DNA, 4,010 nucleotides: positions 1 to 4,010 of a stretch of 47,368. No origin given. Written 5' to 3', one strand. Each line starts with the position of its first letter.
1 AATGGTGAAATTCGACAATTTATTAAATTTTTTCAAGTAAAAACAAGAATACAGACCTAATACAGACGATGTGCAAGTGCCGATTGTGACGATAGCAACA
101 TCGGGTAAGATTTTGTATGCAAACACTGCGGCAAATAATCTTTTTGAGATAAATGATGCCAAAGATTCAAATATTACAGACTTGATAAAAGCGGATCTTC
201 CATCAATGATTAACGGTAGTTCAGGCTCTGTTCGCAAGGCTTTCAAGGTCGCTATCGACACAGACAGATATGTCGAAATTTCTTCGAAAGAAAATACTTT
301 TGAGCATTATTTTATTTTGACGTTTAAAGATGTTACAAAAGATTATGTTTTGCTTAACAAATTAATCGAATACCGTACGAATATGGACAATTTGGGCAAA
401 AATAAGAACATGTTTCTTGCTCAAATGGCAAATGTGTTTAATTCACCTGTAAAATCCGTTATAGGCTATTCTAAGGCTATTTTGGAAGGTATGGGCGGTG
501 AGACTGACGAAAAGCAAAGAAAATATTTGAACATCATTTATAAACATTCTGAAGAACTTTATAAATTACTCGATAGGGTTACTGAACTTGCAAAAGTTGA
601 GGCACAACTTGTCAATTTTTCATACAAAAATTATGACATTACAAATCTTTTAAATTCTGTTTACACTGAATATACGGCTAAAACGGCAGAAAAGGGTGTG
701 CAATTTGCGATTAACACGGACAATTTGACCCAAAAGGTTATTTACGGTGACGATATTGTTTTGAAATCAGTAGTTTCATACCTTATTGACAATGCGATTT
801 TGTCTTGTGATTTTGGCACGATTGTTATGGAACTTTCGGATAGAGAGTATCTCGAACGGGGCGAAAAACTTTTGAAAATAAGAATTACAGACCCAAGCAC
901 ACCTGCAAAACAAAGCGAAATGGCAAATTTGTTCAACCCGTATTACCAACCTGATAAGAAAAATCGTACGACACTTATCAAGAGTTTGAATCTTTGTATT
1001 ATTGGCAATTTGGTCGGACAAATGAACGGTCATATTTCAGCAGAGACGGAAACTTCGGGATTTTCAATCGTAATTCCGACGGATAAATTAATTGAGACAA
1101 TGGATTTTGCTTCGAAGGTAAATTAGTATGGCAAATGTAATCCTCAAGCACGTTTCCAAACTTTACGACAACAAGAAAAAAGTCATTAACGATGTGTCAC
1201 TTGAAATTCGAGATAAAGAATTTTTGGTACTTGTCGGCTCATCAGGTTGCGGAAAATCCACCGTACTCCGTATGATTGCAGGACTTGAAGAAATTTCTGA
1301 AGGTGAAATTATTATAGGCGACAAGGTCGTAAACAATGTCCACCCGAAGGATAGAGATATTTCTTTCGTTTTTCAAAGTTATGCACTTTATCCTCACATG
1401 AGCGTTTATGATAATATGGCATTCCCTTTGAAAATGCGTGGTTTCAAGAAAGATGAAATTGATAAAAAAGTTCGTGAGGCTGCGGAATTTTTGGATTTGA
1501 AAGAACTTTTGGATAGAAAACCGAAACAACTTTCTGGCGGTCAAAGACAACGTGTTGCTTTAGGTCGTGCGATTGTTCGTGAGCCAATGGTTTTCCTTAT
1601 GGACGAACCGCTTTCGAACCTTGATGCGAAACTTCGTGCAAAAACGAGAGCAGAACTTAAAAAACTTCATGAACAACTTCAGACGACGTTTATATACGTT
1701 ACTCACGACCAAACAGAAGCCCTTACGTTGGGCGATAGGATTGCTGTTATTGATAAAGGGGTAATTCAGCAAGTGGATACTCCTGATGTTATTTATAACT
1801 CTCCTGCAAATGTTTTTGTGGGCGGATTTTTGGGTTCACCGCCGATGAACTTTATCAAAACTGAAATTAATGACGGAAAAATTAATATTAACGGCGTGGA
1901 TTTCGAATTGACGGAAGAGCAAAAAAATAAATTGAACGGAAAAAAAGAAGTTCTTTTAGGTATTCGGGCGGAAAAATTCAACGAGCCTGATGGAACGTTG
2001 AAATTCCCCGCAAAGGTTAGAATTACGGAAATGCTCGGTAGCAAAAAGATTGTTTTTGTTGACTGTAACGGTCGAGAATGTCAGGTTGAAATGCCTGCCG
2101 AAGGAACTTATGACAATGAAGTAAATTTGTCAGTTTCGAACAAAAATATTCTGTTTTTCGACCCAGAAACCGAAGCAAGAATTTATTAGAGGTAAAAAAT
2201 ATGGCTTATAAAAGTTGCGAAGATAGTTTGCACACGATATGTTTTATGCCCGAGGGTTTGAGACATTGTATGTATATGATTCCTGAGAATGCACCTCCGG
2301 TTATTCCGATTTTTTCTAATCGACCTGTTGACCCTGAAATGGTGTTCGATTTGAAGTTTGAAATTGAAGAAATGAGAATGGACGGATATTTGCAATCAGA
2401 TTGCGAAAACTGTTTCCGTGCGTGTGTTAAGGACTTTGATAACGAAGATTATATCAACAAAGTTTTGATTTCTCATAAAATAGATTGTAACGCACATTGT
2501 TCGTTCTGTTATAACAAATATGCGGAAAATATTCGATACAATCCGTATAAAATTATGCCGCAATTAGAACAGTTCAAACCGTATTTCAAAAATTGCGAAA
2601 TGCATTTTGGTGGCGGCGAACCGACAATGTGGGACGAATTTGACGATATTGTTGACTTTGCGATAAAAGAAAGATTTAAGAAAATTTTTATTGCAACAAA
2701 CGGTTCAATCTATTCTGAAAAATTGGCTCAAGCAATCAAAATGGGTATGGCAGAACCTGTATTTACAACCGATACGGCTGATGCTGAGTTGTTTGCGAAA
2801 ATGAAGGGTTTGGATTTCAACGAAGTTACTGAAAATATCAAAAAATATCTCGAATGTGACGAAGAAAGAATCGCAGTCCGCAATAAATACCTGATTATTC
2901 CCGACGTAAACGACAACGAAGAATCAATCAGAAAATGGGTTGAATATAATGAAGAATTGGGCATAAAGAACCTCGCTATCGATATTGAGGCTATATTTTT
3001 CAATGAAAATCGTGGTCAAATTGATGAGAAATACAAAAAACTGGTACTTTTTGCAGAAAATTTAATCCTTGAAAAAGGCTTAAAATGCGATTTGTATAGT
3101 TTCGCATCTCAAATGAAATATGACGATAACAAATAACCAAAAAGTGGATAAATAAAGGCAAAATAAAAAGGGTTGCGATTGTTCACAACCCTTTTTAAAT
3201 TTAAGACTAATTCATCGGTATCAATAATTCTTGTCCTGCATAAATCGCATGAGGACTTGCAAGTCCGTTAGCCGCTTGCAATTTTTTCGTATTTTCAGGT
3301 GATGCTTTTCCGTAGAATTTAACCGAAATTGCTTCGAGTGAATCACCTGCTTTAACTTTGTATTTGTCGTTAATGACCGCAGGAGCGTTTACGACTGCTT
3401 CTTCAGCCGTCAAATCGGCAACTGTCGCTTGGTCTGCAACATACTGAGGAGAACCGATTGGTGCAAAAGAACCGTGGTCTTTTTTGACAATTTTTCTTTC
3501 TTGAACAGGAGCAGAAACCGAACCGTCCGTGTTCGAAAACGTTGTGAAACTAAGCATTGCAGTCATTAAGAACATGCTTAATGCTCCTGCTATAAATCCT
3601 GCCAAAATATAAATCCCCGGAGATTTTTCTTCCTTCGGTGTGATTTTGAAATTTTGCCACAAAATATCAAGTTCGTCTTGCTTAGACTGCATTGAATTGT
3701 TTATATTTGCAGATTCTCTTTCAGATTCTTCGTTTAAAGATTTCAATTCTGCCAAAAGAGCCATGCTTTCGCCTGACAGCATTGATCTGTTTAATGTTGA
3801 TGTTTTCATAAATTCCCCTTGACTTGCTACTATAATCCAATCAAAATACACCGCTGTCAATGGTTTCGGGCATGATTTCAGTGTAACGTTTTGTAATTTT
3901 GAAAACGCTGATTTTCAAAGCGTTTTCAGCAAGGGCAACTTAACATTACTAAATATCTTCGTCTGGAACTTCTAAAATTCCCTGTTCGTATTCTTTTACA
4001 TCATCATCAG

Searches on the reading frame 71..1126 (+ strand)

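Call 30: search_protein_families(library=pfam, proteins=[window:71-1126:+])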
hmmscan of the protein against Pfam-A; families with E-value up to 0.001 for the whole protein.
window:71-1126:+ (351 aa): 2 families
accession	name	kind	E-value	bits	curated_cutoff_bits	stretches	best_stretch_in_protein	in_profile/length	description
PF00512.31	HisKA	-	3.2e-08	33.9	26.9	1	112-178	2-65/66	His Kinase A (phospho-acceptor) domain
PF02518.31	HATPase_c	-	4.5e-06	27.5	26.4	1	226-333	1-103/111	Histidine kinase-, DNA gyrase B-, and HSP90-like ATPase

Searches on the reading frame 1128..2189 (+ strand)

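Call 30: search_protein_families(library=pfam, proteins=[window:1128-2189:+])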
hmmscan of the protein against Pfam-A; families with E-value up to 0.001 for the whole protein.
window:1128-2189:+ (353 aa): 8 families
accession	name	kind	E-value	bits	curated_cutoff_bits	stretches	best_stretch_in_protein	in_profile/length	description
PF00005.33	ABC_tran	-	3.2e-33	115.7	25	1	21-162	2-136/137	ABC transporter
PF17912.7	OB_MalK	-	6.6e-11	43.4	27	1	236-284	1-53/53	MalK OB fold domain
PF02463.25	SMC_N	-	4.5e-07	30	40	1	29-197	23-203/220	RecF/RecN/SMC N terminal domain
PF03215.21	Rad17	-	4e-06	27.3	23.8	1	8-97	24-112/186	Rad17 P-loop domain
PF13304.12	AAA_21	-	7.6e-05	23.4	27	0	32-74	1-35/304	AAA domain, putative AbiEii toxin, Type IV TA system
PF03193.22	RsgA_GTPase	-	0.00029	21.2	30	1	13-61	90-137/174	RsgA GTPase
PF20703.3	nSTAND1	-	0.00071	19.7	27.1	0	16-53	19-54/379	Novel STAND NTPase 1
PF13401.12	AAA_22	-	0.00083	20.1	27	0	29-55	4-30/130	AAA domain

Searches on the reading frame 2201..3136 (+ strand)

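Call 30: search_protein_families(library=pfam, proteins=[window:2201-3136:+])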
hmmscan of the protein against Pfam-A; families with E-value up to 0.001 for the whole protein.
window:2201-3136:+ (311 aa): 2 families
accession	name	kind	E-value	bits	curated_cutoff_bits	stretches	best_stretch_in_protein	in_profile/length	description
PF04055.27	Radical_SAM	-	7.3e-15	56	29.5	1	95-246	6-165/166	Radical SAM superfamily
PF13353.11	Fer4_12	-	0.00037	21.2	22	0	95-176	14-99/137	4Fe-4S single cluster domain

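Call 60: search_protein_families(library=ncbifam, proteins=[window:2201-3136:+], max_evalue=0.00001)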
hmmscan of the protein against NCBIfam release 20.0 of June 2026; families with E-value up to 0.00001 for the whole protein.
window:2201-3136:+ (311 aa): 19 families
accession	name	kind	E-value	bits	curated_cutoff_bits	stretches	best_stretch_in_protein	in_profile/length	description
TIGR04317.1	W_rSAM_matur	equivalog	1.1e-14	54.3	380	1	86-260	4-181/349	tungsten cofactor oxidoreductase radical SAM maturase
NF045646.2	rSAM_Se_TrsS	equivalog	9.7e-14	50.7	490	1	88-240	88-243/441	radical SAM (seleno)protein TrsS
TIGR02666.1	moaA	equivalog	5.5e-12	45.3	284.05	1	87-256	11-186/336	GTP 3',8-cyclase MoaA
TIGR02495.1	NrdG2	equivalog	7.2e-12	45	131.15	1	95-239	25-170/193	anaerobic ribonucleoside-triphosphate reductase activating protein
NF038283.1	viperin_w_prok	equivalog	3.6e-11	42.8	180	1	95-197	11-121/281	viperin family antiviral radical SAM protein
TIGR02668.1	moaA_archaeal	equivalog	4.1e-11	42.4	325.25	1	85-283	9-204/303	GTP 3',8-cyclase MoaA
NF001199.0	PRK00164.2-1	equivalog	7.9e-11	41.6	231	1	85-264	11-189/308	GTP 3',8-cyclase MoaA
TIGR02494.1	PFLE_PFLC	subfamily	9.6e-11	41.5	174.35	1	67-255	52-244/293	glycyl-radical enzyme activating protein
NF048010.1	SfplDhtActHpsHDes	equivalog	1.1e-09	37.6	430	1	65-253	60-252/298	(2S)-3-sulfopropanediol dehydratase activating enzyme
TIGR02493.1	PFLA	equivalog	3.4e-09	36.4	231.75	1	96-253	25-186/235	pyruvate formate-lyase-activating protein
NF045702.1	rSAM_GDGT_ether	equivalog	2.1e-08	33.3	450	1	69-184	69-191/486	tetraether lipid synthase Tes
NF033717.2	HPDL_rSAM_activ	equivalog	8.7e-08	31.8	420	1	64-258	57-256/311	4-hydroxyphenylacetate decarboxylase activase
TIGR04321.1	spiroSPASM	subfamily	3.8e-07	29.2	250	1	95-256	240-411/510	spiro-SPASM protein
TIGR04041.1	activase_YjjW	hypoth_equivalog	5.6e-07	29.2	250.2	1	67-253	45-227/276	YjjW family glycine radical enzyme activase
TIGR04054.1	rSAM_NirJ1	equivalog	8.6e-07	27.9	650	1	94-181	44-132/387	putative heme d1 biosynthesis radical SAM protein NirJ1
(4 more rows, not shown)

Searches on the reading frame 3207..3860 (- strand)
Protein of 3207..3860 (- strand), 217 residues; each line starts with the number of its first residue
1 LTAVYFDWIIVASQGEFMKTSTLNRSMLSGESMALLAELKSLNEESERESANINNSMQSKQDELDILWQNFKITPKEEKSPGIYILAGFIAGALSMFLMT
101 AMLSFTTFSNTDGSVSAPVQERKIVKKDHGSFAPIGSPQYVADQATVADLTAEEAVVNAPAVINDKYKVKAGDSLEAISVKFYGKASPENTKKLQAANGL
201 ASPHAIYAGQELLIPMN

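Call 8: search_protein_families(library=pfam, proteins=[window:3207-3860:-])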
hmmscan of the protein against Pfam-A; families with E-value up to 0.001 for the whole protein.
window:3207-3860:- (217 aa): 1 family
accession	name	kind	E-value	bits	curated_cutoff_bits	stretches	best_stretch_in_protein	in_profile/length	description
PF01476.26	LysM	-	2.5e-12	47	20.9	1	167-215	1-43/43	LysM domain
